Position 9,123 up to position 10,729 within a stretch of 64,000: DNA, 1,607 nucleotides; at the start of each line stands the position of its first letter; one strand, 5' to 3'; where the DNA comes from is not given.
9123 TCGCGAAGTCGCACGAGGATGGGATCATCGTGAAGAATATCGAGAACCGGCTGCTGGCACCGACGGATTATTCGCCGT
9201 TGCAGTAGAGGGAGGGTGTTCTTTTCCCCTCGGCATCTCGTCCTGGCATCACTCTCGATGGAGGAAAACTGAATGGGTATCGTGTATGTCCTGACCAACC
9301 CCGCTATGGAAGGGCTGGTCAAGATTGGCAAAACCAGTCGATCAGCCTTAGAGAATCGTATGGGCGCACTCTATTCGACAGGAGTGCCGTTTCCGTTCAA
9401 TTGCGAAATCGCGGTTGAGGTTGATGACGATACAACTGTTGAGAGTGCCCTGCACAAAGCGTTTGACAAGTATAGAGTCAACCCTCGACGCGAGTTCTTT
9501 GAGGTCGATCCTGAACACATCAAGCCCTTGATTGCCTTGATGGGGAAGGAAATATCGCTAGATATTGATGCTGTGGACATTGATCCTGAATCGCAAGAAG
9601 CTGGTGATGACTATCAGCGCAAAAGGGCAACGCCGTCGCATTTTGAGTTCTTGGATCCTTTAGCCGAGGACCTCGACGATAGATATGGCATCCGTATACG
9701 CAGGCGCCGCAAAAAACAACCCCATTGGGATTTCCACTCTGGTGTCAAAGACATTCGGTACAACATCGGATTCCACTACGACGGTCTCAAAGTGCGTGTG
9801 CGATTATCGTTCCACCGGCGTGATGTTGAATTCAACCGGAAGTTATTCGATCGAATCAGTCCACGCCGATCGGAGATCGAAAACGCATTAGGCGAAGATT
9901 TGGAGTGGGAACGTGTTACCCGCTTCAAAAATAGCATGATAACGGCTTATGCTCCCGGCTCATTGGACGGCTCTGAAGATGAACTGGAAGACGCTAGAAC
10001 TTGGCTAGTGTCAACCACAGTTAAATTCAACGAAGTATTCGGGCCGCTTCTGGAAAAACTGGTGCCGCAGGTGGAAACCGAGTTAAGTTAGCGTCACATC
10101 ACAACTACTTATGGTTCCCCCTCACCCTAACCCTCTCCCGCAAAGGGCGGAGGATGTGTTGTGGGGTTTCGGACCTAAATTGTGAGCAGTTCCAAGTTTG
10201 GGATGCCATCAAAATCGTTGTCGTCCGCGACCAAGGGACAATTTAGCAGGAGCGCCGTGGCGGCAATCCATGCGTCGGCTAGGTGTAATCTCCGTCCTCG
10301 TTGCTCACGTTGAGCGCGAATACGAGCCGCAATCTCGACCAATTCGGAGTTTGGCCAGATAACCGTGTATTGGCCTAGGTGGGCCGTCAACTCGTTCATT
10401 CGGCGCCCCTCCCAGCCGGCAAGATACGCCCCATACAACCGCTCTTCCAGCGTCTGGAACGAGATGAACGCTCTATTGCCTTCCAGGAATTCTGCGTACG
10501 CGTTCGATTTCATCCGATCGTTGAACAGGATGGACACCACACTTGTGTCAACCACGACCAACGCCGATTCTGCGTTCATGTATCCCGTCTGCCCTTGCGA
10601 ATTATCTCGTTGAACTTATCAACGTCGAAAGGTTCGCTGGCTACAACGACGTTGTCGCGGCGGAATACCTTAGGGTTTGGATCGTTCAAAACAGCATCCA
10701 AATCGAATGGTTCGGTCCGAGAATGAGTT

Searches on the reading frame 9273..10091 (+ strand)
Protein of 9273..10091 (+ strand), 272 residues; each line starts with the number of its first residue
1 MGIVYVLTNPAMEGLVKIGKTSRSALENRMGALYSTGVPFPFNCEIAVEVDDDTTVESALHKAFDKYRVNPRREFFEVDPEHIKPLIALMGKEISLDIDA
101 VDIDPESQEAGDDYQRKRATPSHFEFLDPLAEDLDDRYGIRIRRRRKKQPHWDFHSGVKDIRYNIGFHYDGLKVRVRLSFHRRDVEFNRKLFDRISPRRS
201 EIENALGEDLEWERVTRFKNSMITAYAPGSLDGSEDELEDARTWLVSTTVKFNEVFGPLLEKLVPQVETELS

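Call 98: search_protein_families(library=pfam, proteins=[window:9273-10091:+], max_evalue=0.01)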
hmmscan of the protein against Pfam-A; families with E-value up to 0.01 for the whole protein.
window:9273-10091:+ (272 aa): 3 families
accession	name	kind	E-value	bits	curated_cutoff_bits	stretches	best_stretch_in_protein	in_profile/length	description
PF10544.15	T5orf172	-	9.1e-17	61.9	20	1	2-87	1-97/101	T5orf172 domain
PF13455.12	MUG113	-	8.3e-13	49.2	22.3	1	16-87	1-70/73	Meiotically up-regulated gene 113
PF14088.11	DUF4268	-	1.6e-12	48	27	1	146-258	24-138/140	Domain of unknown function (DUF4268)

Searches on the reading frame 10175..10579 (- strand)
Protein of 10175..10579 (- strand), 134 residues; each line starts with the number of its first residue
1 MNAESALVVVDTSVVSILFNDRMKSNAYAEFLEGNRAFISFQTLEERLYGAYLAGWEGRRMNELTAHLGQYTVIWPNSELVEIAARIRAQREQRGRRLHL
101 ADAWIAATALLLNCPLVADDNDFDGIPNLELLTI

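Call 98: search_protein_families(library=pfam, proteins=[window:10175-10579:-], max_evalue=0.01)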
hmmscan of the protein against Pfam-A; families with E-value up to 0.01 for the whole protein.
window:10175-10579:- (134 aa): 2 families
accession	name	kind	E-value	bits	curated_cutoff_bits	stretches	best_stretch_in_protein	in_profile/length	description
PF01850.27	PIN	-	1.8e-16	61.3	23.6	1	8-126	1-117/120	PIN domain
PF10130.15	PIN_2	-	0.0024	18.6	22.4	1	45-126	38-120/133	PIN domain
